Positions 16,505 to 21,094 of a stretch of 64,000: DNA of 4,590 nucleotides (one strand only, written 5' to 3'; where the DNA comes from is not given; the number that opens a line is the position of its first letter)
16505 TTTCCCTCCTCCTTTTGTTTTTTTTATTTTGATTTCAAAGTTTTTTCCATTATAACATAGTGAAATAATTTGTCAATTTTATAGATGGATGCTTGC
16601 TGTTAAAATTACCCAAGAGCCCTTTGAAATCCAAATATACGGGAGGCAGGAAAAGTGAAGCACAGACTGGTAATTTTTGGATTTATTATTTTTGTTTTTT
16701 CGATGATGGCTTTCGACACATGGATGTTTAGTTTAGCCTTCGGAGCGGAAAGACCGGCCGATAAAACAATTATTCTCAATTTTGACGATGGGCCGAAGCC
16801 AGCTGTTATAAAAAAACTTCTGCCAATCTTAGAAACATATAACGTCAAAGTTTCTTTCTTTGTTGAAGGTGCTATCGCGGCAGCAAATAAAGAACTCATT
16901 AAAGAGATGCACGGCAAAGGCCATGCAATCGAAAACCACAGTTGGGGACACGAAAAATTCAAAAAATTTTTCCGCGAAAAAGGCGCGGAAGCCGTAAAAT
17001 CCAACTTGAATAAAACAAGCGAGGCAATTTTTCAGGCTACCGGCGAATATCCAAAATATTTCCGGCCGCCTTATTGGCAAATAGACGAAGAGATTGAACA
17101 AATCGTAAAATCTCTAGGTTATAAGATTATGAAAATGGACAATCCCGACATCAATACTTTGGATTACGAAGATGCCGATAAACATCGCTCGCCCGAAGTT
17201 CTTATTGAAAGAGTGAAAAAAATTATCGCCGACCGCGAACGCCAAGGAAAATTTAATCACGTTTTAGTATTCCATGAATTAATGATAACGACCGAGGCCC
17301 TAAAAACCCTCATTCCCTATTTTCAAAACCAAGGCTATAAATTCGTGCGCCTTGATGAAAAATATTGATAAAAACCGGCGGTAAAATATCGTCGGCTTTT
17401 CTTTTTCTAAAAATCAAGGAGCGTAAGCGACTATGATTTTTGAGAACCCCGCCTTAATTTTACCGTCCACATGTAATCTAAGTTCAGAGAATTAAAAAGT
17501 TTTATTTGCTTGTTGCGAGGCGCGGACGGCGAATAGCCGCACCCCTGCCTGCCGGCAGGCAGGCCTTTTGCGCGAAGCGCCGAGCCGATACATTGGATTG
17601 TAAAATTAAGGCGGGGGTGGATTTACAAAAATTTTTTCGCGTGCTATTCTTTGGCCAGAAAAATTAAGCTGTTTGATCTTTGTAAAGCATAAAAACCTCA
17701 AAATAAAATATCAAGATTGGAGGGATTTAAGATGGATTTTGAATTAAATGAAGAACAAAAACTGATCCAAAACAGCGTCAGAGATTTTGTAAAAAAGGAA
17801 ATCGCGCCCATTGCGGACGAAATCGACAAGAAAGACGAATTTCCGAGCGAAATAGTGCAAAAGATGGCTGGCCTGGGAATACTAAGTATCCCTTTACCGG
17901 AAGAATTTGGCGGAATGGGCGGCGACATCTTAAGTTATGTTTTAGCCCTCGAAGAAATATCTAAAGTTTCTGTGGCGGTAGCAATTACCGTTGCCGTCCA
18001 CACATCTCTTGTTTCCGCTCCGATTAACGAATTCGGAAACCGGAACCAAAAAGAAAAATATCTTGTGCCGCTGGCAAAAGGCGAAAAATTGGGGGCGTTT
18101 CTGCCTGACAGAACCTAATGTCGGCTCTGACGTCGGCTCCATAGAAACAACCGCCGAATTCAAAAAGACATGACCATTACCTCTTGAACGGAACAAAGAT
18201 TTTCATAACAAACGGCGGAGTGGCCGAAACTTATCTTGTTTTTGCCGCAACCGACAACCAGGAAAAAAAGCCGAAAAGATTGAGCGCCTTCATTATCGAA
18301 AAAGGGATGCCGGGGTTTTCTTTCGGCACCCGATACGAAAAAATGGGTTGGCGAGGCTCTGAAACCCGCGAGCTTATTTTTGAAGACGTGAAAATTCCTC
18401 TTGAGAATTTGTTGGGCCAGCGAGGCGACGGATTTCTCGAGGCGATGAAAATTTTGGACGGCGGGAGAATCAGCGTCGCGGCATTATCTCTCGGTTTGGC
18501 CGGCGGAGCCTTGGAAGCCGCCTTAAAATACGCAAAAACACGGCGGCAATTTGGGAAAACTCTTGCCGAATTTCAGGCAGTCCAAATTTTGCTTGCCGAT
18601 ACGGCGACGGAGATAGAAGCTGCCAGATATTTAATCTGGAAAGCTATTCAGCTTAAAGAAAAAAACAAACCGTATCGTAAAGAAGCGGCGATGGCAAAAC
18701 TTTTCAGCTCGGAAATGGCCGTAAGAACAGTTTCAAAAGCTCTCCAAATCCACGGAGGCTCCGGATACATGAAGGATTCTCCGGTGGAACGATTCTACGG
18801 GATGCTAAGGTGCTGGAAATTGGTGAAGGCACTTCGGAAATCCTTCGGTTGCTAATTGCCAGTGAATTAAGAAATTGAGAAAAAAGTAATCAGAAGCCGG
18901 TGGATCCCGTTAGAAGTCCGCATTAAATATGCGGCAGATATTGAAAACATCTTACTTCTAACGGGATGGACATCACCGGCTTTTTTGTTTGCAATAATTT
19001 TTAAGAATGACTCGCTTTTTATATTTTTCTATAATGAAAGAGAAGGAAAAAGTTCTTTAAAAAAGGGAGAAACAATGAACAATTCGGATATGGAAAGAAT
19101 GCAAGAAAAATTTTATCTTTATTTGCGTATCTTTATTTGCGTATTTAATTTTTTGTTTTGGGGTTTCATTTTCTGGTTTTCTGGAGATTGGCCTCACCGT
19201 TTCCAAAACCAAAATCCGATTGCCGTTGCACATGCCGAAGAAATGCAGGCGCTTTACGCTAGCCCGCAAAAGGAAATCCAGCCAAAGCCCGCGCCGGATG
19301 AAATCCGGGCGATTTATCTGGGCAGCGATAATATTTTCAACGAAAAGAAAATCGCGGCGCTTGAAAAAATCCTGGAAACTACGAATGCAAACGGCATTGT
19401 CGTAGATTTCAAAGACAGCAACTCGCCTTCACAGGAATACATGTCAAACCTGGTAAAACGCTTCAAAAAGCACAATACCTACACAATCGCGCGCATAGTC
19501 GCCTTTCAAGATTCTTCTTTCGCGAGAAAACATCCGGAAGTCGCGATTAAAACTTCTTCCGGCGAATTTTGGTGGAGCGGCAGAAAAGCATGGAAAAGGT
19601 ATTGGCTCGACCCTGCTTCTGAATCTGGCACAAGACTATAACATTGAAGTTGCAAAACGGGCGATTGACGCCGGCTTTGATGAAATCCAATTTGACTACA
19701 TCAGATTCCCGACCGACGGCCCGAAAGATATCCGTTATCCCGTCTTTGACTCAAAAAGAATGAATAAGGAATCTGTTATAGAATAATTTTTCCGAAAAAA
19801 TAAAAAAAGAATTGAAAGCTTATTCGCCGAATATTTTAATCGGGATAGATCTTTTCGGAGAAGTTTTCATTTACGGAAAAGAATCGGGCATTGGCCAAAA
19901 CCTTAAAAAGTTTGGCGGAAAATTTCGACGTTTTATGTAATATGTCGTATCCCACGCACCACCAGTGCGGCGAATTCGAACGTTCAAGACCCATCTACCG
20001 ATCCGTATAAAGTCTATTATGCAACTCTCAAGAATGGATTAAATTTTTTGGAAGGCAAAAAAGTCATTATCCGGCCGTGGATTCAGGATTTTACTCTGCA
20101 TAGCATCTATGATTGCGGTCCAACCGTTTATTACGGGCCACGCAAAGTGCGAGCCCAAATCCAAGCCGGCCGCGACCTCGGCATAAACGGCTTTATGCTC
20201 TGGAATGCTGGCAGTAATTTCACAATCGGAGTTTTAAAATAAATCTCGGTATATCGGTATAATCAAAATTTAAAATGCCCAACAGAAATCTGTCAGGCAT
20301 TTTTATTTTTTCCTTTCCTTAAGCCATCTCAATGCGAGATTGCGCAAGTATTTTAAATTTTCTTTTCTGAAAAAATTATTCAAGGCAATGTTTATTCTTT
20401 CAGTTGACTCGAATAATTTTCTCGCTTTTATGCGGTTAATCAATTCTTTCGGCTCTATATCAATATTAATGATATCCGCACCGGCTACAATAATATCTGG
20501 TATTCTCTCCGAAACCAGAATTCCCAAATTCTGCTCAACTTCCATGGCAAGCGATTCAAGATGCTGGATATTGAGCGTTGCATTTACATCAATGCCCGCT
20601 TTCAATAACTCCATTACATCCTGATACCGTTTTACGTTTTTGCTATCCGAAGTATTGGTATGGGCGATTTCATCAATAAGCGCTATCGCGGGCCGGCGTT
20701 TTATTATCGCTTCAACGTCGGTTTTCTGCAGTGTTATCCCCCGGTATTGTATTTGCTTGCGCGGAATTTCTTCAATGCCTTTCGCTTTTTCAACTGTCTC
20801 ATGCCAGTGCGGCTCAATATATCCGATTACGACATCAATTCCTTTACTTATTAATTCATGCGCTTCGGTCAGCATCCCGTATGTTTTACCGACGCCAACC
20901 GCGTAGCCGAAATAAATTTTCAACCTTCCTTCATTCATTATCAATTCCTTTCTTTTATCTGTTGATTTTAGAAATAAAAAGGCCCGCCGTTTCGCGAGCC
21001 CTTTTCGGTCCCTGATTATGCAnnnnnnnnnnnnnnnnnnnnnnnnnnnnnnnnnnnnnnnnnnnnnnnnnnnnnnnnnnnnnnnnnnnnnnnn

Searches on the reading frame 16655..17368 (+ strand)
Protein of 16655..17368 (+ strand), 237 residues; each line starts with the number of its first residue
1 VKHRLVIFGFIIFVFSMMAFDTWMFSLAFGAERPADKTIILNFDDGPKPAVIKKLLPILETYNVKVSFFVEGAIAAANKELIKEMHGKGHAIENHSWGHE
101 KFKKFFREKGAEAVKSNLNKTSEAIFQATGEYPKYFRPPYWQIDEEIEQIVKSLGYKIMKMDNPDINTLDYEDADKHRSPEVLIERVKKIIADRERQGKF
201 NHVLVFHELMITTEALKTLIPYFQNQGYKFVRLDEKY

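Call 14: search_protein_families(library=pfam, proteins=[window:16655-17368:+], max_evalue=0.01)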
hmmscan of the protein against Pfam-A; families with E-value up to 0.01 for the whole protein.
window:16655-17368:+ (237 aa): 3 families
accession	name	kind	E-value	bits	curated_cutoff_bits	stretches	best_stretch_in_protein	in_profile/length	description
PF01522.26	Polysacc_deac_1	-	1.1e-30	106.5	23.1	1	33-158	3-123/124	Polysaccharide deacetylase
PF10096.14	DUF2334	-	2.7e-07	30.8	26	1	80-160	57-144/203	Uncharacterized protein conserved in bacteria (DUF2334)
PF03065.20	Glyco_hydro_57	-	0.0022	17.8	21.2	1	111-171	121-174/291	Glycosyl hydrolase family 57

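Call 56: find_homologous_proteins(query=window:16655-17368:+, max_evalue=1e-40)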
Query window:16655-17368:+ (237 aa): 46 proteins with E <= 1e-40 among 270 candidates.
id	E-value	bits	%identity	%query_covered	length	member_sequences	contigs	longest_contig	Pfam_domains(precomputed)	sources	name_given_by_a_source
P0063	7.4e-156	534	100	100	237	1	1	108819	PF10096.15,PF01522.27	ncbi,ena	-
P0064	2.6e-119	415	75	100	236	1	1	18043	PF10096.15,PF01522.27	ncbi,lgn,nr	ncbi:MAG: polysaccharide deacetylase family protein [bacterium]|nr:polysaccharide deacetylase family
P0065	1.1e-117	409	72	100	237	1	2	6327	PF01522.27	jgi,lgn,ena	jgi:peptidoglycan/xylan/chitin deacetylase (PgdA/CDA1 family)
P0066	9.4e-116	403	73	100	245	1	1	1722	PF10096.15,PF01522.27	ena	-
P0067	5.0e-114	397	73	99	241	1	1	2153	PF10096.15,PF01522.27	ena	-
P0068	1.1e-110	386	69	99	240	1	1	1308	PF10096.15,PF01522.27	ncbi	-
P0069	3.0e-106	372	68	100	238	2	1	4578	PF10096.15,PF01522.27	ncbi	-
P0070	1.2e-105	370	65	100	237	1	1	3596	PF01522.27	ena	-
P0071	1.6e-102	360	68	99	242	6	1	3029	PF10096.15,PF01522.27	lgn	-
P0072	3.2e-102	359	67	100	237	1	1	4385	PF01522.27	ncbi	-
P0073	2.9e-96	339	65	100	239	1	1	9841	PF10096.15,PF01522.27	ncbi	-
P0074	4.4e-96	339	61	100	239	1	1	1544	PF01522.27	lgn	-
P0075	4.1e-88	313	64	92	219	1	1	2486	PF01522.27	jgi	-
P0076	7.1e-88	312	56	100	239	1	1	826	PF01522.27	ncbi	-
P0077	5.8e-87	309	61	95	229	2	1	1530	PF10096.15,PF01522.27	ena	-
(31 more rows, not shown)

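Call 57: find_encoding_contigs(protein=P0064, flank=10000, max_places=2)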
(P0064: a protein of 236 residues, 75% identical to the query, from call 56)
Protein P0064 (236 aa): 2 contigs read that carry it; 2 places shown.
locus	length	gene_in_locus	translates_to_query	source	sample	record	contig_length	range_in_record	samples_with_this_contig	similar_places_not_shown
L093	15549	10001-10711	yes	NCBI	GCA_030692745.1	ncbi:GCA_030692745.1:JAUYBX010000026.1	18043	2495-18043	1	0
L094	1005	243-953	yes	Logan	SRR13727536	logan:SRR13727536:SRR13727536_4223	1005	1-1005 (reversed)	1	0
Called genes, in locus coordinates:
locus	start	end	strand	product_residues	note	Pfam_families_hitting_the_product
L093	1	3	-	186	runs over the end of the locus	PF00347:Ribosomal_L6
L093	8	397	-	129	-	PF00410:Ribosomal_S8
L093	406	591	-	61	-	PF00253:Ribosomal_S14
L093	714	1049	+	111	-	-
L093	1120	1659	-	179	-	PF00281:Ribosomal_L5, PF00673:Ribosomal_L5_C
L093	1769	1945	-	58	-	-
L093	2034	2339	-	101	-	PF22682:Ribosomal_uL24m-like (weak), PF00467:KOW, PF17136:ribosomal_L24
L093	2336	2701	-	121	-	PF00238:Ribosomal_L14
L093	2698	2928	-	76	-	PF00366:Ribosomal_S17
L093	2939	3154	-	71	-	PF00831:Ribosomal_L29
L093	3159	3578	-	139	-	PF00252:Ribosomal_L16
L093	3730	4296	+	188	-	-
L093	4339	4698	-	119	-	PF06262:Zincin_1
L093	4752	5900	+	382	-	PF13365:Trypsin_2 (weak)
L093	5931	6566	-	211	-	-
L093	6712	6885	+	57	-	-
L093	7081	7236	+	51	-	-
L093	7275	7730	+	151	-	PF11969:DcpS_C (weak), PF01230:HIT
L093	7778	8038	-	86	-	PF05016:ParE_toxin (weak), PF15738:YafQ_toxin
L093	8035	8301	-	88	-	PF19891:DUF6364 (weak)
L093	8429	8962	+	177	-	-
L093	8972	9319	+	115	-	PF00856:SET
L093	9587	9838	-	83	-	-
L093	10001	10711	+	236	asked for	PF01522:Polysacc_deac_1, PF10096:DUF2334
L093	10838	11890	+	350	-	PF13200:DUF4015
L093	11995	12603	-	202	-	PF01442:Apolipoprotein (faint)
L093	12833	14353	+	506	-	PF01743:PolyA_pol, PF12627:PolyA_pol_RNAbd, PF01966:HD, PF13735:tRNA_NucTran2_2 (weak)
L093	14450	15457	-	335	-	-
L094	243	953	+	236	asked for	PF01522:Polysacc_deac_1, PF10096:DUF2334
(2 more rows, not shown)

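Call 58: find_encoding_contigs(protein=P0065, flank=10000, max_places=3)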
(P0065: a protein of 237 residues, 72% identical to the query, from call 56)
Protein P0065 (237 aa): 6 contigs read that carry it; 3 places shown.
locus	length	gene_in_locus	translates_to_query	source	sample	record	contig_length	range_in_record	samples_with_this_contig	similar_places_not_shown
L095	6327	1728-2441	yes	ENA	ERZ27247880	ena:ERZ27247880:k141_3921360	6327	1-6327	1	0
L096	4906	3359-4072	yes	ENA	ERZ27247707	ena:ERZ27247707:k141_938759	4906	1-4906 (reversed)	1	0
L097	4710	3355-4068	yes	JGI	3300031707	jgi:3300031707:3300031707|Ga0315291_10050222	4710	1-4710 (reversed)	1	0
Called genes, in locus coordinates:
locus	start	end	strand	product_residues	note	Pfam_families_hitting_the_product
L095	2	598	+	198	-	?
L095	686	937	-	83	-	-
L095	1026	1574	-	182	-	-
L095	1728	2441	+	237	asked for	PF01522:Polysacc_deac_1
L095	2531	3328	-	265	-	-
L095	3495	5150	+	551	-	PF01743:PolyA_pol, PF12627:PolyA_pol_RNAbd, PF01966:HD, PF13735:tRNA_NucTran2_2 (weak)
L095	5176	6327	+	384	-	?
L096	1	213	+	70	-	?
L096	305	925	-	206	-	-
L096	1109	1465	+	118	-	-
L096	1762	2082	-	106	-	-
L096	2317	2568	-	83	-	-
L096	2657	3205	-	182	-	-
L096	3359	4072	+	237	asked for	PF01522:Polysacc_deac_1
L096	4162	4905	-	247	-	?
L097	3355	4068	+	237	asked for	PF01522:Polysacc_deac_1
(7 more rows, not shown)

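Call 73: search_protein_families(library=pfam, proteins=[L095:2-598:+, L093:8429-8962:+, L093:5931-6566:-, L096:1762-2082:-, L096:1-213:+, L093:7081-7236:+, L093:4752-5900:+], max_evalue=0.01)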
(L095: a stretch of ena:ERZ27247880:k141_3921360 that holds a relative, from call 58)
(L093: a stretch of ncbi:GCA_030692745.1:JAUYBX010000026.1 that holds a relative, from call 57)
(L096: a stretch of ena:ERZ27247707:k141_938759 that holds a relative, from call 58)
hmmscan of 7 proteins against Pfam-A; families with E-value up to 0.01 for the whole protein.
L095:2-598:+ (198 aa): 0 families

L093:8429-8962:+ (177 aa): 2 families
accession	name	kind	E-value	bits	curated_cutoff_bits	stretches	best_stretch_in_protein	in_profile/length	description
PF01922.23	SRP19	-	0.0044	18.2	25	0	4-57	11-63/95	SRP19 protein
PF01763.21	Herpes_UL6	-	0.0086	15.1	27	0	8-59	19-74/562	Herpesvirus UL6 like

L093:5931-6566:- (211 aa): 0 families

L096:1762-2082:- (106 aa): 1 family
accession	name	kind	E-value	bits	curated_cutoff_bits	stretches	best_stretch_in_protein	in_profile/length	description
PF13949.11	ALIX_LYPXL_bnd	-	0.00017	21.4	30.8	1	15-74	134-194/295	ALIX V-shaped domain binding to HIV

L096:1-213:+ (70 aa): 0 families

L093:7081-7236:+ (51 aa): 0 families

L093:4752-5900:+ (382 aa): 1 family
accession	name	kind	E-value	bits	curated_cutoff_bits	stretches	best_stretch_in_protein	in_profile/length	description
PF13365.12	Trypsin_2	-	4.3e-07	31.2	27.6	1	127-315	1-144/144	Trypsin-like peptidase domain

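Call 74: search_protein_families(library=phrogs, proteins=[L095:2-598:+, L093:8429-8962:+, L093:5931-6566:-, L096:1762-2082:-], max_evalue=0.001)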
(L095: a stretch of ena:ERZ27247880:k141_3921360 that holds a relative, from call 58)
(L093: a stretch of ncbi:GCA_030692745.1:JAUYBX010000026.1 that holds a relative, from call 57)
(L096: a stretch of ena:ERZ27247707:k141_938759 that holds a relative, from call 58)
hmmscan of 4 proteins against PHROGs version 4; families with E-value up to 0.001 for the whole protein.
L095:2-598:+ (198 aa): 1 family
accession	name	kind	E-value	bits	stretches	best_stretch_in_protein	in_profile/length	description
phrog_95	-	integration and excision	6.8e-05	22.6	1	13-146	433-582/651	integrase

L093:8429-8962:+ (177 aa): 0 families

L093:5931-6566:- (211 aa): 0 families

L096:1762-2082:- (106 aa): 0 families

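Call 86: find_encoding_contigs(protein=P0073, flank=10000, max_places=2)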
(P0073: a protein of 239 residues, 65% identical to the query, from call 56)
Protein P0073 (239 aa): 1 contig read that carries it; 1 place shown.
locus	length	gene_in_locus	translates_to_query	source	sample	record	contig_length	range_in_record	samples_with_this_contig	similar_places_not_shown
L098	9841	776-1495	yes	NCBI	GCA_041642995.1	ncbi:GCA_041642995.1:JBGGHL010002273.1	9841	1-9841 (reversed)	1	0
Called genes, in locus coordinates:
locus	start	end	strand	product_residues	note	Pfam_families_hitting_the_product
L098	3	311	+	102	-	?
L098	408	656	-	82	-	-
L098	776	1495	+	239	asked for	PF01522:Polysacc_deac_1, PF10096:DUF2334 (weak)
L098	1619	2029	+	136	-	-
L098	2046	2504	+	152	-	-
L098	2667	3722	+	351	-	PF13200:DUF4015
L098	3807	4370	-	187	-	-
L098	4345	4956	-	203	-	PF02702:KdpD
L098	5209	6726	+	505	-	PF01743:PolyA_pol, PF12627:PolyA_pol_RNAbd, PF01966:HD, PF13735:tRNA_NucTran2_2 (weak)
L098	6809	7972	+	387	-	PF00155:Aminotran_1_2, PF00266:Aminotran_5 (weak), PF01053:Cys_Met_Meta_PP (weak), PF01041:DegT_DnrJ_EryC1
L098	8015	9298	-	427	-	PF00675:Peptidase_M16, PF05193:Peptidase_M16_C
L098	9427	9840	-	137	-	?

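Call 87: find_encoding_contigs(protein=P0069, flank=10000, max_places=2)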
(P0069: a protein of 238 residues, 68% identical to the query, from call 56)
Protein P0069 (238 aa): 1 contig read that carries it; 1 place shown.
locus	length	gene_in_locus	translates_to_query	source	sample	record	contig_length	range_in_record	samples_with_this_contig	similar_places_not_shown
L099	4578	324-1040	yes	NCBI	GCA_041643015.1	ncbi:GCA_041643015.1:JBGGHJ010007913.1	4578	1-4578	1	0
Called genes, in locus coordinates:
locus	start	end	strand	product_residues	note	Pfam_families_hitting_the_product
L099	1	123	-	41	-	?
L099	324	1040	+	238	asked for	PF01522:Polysacc_deac_1, PF10096:DUF2334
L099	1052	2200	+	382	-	PF02771:Acyl-CoA_dh_N, PF02770:Acyl-CoA_dh_M, PF00441:Acyl-CoA_dh_1, PF08028:Acyl-CoA_dh_2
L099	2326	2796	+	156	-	-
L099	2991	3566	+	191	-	-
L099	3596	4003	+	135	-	-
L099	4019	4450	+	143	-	-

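Call 96: search_solved_structures(query=L095:2-598:+, max_evalue=1)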
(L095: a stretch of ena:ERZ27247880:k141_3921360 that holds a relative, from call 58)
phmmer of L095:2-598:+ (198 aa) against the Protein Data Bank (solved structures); distinct sequences matched with E-value up to 1: 0.

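Call 97: search_protein_families(library=phrogs, proteins=[L098:3-311:+, L095:2-598:+], max_evalue=0.1)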
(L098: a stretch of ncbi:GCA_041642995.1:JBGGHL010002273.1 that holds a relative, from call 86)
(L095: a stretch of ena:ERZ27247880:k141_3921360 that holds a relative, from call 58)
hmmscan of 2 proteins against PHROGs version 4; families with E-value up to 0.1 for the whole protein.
L098:3-311:+ (102 aa): 0 families

L095:2-598:+ (198 aa): 3 families
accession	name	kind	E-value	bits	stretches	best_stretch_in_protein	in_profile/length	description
phrog_95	-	integration and excision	6.8e-05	22.6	1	13-146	433-582/651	integrase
phrog_29170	-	unknown function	0.034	15.1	1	22-93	12-81/168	-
phrog_5942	-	unknown function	0.088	14.1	0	22-98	16-89/101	-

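Call 98: search_protein_families(library=ncbifam, proteins=[L095:2-598:+, L098:3-311:+], max_evalue=0.01)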
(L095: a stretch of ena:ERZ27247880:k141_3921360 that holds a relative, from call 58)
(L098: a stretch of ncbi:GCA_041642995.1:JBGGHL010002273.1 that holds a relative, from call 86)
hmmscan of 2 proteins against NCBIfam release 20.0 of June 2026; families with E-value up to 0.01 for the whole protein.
L095:2-598:+ (198 aa): 1 family
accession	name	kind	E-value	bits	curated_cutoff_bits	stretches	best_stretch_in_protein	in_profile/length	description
NF008366.0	PRK11162.1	equivalog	0.00015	20.9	242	1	22-130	26-130/366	murein transglycosylase A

L098:3-311:+ (102 aa): 1 family
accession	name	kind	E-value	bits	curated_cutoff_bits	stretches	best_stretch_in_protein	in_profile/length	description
NF000661.0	PRK00031.1-3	equivalog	0.0041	16.5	255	1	31-49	84-102/225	outer membrane lipoprotein chaperone LolA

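Call 99: find_homologous_proteins(query=L095:2-538:+, max_evalue=0.00001)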
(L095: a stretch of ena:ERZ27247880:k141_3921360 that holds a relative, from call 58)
Query L095:2-538:+ (179 aa): 211 proteins with E <= 0.00001 among 358 candidates; the best 120 are listed.
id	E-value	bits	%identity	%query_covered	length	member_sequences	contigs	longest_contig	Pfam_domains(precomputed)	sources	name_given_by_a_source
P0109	2.0e-83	296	79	99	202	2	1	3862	-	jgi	jgi:hypothetical protein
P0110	2.8e-83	296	79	99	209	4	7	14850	-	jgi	-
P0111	4.7e-81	289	77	99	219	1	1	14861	-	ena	-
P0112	1.4e-80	287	77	99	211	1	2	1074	-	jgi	-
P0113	2.1e-79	283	76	99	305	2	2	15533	PF13408.13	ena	-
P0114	3.5e-79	283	75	99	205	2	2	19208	-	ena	-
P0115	5.3e-78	279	76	99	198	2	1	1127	-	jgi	-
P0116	6.1e-78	279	75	99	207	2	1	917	-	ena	-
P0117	2.6e-77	277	74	99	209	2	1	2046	-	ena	-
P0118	3.5e-77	276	74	99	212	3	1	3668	-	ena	-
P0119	3.7e-77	276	75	99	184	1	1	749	-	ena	-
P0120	1.5e-76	274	74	99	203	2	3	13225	-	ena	-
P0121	1.2e-75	271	74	99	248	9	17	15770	-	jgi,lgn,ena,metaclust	metaclust:\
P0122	1.5e-75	271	73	99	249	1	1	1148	-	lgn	-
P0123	7.9e-75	268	72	99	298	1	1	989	PF13408.13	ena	-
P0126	7.7e-74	265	73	99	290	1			PF13408.13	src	-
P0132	5.7e-71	256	72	99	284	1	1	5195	PF13408.13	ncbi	-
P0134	1.6e-70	255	67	100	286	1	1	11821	PF13408.13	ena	-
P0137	4.4e-69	250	76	88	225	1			PF13408.13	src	-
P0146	6.9e-67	243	67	99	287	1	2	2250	PF13408.13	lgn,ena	-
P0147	7.7e-67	242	77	85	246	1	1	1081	PF13408.13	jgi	-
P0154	5.0e-64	233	63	99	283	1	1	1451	PF13408.13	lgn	-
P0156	1.3e-62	229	65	99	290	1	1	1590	PF13408.13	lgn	-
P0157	3.2e-62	227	64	99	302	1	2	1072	PF13408.13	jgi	-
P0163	6.2e-61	223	61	100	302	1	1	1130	PF13408.13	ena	-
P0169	3.6e-60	221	63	99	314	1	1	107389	PF13408.13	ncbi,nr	ncbi:recombinase zinc beta ribbon domain-containing protein [Candidatus Falkowbacteria bacterium]|nr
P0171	6.8e-60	220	60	99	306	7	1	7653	PF13408.13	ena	-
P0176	1.9e-59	218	60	100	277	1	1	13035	PF13408.13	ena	-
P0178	5.4e-59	217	62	100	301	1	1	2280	PF13408.13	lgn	-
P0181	1.2e-58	216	61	100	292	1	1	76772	PF13408.13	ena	-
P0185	5.6e-58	214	59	100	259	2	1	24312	PF13408.13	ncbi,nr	ncbi:MAG: recombinase zinc beta ribbon domain-containing protein, partial [Patescibacteria group bac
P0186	5.8e-58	214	60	100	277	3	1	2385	PF13408.13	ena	-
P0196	2.2e-56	208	63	99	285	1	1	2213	PF13408.13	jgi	jgi:site-specific DNA recombinase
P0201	1.5e-55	206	60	99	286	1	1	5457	PF13408.13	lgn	-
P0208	1.6e-54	202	56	100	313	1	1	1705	PF13408.13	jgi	-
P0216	2.6e-52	195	55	99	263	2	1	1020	PF13408.13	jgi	jgi:hypothetical protein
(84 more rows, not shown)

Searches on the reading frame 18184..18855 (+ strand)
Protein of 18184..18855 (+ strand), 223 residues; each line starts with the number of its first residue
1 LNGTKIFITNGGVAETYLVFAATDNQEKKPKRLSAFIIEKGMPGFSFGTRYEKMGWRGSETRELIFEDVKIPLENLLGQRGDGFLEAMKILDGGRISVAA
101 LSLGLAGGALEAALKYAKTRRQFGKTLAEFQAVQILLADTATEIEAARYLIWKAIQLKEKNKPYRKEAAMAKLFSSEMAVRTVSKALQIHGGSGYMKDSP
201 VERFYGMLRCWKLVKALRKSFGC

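Call 100: search_protein_families(library=pfam, proteins=[window:18184-18855:+], max_evalue=0.001)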
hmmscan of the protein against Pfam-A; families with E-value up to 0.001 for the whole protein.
window:18184-18855:+ (223 aa): 4 families
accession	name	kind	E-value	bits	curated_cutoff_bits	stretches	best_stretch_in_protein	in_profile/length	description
PF00441.29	Acyl-CoA_dh_1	-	1.5e-40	139.3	22.4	1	81-209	1-129/150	Acyl-CoA dehydrogenase, C-terminal domain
PF08028.16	Acyl-CoA_dh_2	-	2.2e-22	80.2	22.7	1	97-205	2-120/134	Acyl-CoA dehydrogenase, C-terminal domain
PF02770.24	Acyl-CoA_dh_M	-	5.1e-15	55.9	33.3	1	2-69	31-97/97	Acyl-CoA dehydrogenase, middle domain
PF22924.1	ACOX_C_alpha1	-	1.4e-05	25.4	27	0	166-207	105-146/169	Acyl-CoA oxidase, C-alpha1 domain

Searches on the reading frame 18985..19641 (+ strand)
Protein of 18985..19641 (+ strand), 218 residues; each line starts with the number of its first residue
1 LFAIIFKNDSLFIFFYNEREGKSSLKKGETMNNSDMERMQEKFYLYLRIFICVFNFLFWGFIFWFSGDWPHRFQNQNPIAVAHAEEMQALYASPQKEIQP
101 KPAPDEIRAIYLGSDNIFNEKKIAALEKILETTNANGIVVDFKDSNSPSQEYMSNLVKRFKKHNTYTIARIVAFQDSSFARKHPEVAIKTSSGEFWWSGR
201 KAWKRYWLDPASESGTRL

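Call 71: search_protein_families(library=pfam, proteins=[window:18985-19641:+], max_evalue=0.001)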
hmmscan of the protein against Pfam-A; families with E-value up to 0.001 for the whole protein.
window:18985-19641:+ (218 aa): 1 family
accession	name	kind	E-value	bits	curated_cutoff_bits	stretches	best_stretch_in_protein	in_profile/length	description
PF13200.12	DUF4015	-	5.8e-14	52.4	27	1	153-213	63-120/313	Putative glycosyl hydrolase domain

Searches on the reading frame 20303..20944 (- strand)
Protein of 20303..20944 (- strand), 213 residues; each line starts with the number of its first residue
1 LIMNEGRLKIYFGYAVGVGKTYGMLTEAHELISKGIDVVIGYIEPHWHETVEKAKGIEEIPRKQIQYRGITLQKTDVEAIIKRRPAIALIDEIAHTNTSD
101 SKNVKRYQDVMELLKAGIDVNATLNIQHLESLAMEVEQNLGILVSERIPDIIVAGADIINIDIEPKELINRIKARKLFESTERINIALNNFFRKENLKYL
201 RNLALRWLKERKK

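Call 71: search_protein_families(library=pfam, proteins=[window:20303-20944:-], max_evalue=0.001)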
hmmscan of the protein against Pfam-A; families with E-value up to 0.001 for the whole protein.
window:20303-20944:- (213 aa): 1 family
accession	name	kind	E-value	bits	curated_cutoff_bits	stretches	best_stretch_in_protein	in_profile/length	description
PF02702.23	KdpD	-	1.4e-76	257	26.1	1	5-209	2-207/210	Osmosensitive K+ channel His kinase sensor domain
